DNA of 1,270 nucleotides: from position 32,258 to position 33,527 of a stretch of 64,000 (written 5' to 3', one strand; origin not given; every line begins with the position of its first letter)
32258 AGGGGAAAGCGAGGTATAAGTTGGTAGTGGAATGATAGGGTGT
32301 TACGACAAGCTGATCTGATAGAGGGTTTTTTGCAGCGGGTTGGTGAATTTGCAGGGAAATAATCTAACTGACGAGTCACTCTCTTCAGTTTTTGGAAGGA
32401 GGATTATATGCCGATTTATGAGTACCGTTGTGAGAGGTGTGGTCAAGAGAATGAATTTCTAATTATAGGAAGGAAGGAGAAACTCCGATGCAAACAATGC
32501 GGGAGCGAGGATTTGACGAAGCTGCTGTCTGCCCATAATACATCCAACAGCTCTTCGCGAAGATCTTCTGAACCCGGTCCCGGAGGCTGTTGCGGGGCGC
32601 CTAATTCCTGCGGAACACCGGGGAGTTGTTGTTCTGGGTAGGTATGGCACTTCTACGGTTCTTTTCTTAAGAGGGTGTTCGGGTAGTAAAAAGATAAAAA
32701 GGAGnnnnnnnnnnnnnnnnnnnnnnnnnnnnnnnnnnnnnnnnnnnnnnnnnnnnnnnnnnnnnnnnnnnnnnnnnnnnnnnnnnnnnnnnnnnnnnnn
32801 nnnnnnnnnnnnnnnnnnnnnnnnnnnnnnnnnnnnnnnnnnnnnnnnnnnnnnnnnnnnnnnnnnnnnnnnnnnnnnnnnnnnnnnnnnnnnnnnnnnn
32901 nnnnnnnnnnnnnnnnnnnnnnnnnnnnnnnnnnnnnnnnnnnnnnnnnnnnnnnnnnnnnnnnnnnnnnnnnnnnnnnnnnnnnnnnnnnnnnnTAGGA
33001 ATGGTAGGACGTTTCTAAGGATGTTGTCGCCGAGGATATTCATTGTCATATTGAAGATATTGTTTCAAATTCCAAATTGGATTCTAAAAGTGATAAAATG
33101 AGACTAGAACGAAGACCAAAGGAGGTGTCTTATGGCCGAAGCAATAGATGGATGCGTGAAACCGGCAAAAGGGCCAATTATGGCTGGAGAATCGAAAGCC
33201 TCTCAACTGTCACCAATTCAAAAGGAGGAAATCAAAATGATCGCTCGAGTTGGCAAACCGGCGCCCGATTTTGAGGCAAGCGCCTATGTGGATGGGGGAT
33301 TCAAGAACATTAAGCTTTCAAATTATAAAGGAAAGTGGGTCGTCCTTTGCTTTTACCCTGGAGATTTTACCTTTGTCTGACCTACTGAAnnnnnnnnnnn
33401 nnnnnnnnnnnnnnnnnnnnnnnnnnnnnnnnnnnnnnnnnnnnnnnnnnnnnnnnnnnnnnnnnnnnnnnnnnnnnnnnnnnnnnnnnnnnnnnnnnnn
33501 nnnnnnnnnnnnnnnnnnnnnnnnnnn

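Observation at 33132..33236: Conserved 35-aa N-terminal extension with a Cys, in a peroxiredoxin whose canonical resolving Cys is Met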

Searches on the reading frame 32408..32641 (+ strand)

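Call 11: search_protein_families(library=pfam, proteins=[window:32408-32641:+])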
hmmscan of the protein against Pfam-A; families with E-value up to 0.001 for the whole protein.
window:32408-32641:+ (77 aa): 3 families
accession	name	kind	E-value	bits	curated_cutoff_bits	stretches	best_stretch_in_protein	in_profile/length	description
PF09723.15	Zn_ribbon_8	-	4.2e-13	49.5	34.4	1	1-39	1-40/41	Zinc ribbon domain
PF03604.18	Zn_ribbon_RPAB4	-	0.00033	20.7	24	1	6-32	1-24/32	DNA directed RNA polymerase, 7 kDa subunit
PF17283.8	Zn_ribbon_SprT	-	0.00083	19.8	28.1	1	4-34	3-32/38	SprT-like zinc ribbon domain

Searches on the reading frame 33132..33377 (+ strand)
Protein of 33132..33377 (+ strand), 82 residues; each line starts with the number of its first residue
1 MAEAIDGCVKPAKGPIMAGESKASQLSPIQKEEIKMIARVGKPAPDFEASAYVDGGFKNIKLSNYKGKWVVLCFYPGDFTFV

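Call 10: find_homologous_proteins(query=window:33132-33377:+, max_evalue=0.001)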
Query seq(82 aa) (82 aa): 5148 proteins with E <= 0.001 among 5149 candidates; the best 120 are listed.
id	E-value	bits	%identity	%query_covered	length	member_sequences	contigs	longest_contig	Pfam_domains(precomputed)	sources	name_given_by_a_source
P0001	2.9e-44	166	93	100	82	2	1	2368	PF00578.28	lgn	-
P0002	2.0e-43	164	91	100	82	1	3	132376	PF00578.28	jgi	jgi:hypothetical protein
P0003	1.6e-42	161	90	100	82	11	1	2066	PF00578.28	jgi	-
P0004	1.7e-42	161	90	100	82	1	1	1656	PF00578.28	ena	-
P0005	2.1e-42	160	89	100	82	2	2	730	PF00578.28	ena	-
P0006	3.1e-42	160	89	100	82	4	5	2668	PF00578.28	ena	-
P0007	6.7e-42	159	88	100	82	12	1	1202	PF00578.28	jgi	jgi:peroxiredoxin (alkyl hydroperoxide reductase subunit C)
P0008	7.4e-42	159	89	100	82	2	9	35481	PF00578.28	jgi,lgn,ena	-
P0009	7.8e-42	159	88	100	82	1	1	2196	PF00578.28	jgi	jgi:peroxiredoxin (alkyl hydroperoxide reductase subunit C)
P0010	3.6e-41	156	89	100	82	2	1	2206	PF00578.28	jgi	jgi:peroxiredoxin (alkyl hydroperoxide reductase subunit C)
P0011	3.7e-41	156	87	100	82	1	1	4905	PF00578.28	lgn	-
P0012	5.7e-41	156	87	100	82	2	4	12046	PF00578.28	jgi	jgi:peroxiredoxin (alkyl hydroperoxide reductase subunit C)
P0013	1.2e-40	155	87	100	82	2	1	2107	PF00578.28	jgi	jgi:hypothetical protein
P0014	2.2e-40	154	85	100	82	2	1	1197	PF00578.28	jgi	jgi:hypothetical protein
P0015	3.5e-40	153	85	100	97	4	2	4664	PF00578.28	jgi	jgi:peroxiredoxin (alkyl hydroperoxide reductase subunit C)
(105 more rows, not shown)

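Call 16: find_related_loci(query=A2, collection=genome_contigs, flank=6000)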
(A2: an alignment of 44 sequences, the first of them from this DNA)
Query A2 (82 aa) in genome_contigs; peptide patterns used: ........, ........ (x = any residue, [..] = any of these).
600 stretches matched a pattern (row limit reached: there are more); 505 encode a relative of the query (tblastn E <= 1e-3); the best 80 are kept; 80 distinct loci.
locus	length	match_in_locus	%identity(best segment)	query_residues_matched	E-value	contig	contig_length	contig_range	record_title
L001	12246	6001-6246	90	1-82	2e-46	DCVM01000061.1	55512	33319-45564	MAG TPA_asm: Syntrophaceae bacterium UBA2188 UBA2188_contig_7980, whole genome shotgun sequence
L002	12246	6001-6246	83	1-82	2e-42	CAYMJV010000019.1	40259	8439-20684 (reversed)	MAG TPA_asm: uncultured Syntrophaceae bacterium isolate binchicken_co378_81 genome assembly, contig: NODE_738_length_402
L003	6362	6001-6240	72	1-82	2e-36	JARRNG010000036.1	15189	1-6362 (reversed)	MAG: Nitrospirota bacterium isolate Spart_118_MAG scaffold_1665, whole genome shotgun sequence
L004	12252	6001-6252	67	1-82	2e-35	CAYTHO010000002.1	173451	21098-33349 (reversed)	MAG TPA_asm: uncultured Anaerolineaceae bacterium isolate SRP167436_co1_223 genome assembly, contig: NODE_32_length_1734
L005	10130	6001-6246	70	1-82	2e-35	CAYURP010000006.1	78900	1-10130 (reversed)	MAG TPA_asm: uncultured Ignavibacteria bacterium isolate binchicken_co89_584 genome assembly, contig: NODE_322_length_78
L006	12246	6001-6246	67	1-82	8e-34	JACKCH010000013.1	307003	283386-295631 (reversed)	MAG: Anaerolineaceae bacterium isolate HK-STAS-CHLO-42 HK-STAS-CHLO-42_13, whole genome shotgun sequence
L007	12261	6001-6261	67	1-82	3e-34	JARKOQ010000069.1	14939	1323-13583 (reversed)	MAG: Aggregatilineales bacterium isolate D137_metabat.41 k141_156077, whole genome shotgun sequence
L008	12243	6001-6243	70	1-82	3e-34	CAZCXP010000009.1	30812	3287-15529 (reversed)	MAG TPA_asm: uncultured Dehalococcoidia bacterium isolate binchicken_co89_461 genome assembly, contig: NODE_2178_length_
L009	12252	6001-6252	67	1-82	9e-34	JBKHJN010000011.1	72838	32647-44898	MAG: Desulfobacteraceae bacterium isolate D4M11_8 NODE_95_length_72838_cov_24.164063, whole genome shotgun sequence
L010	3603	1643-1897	66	1-82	1e-33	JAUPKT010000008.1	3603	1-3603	MAG: Thermodesulfobacteriota bacterium isolate erpe_2018_pw_0hr_WHONDRS-PP48-000085_B_bin.56 scaffold_12872, whole genom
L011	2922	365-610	65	1-82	9e-34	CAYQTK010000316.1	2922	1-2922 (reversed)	MAG TPA_asm: uncultured bacterium isolate SRP141376_co2_390 genome assembly, contig: NODE_50689_length_2922_cov_10.66794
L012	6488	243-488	68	1-82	3e-33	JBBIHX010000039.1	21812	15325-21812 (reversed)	MAG: Caldilineae bacterium isolate BR1S70218_bin_124 NODE_2670_length_21812_cov_13.291630, whole genome shotgun sequence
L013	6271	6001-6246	65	1-82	4e-33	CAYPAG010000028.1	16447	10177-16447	MAG TPA_asm: uncultured Pelolinea sp. isolate binchicken_co27_376 genome assembly, contig: NODE_6219_length_16447_cov_7.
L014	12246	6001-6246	63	1-82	2e-32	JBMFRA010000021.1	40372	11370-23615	MAG: Acidobacteriota bacterium isolate KM4344-29 NODE_485_length_40372_cov_9.689114, whole genome shotgun sequence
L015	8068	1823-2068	68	1-82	2e-32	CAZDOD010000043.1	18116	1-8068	MAG TPA_asm: uncultured Thermodesulfobacteriota bacterium isolate binchicken_co129_644 genome assembly, contig: NODE_903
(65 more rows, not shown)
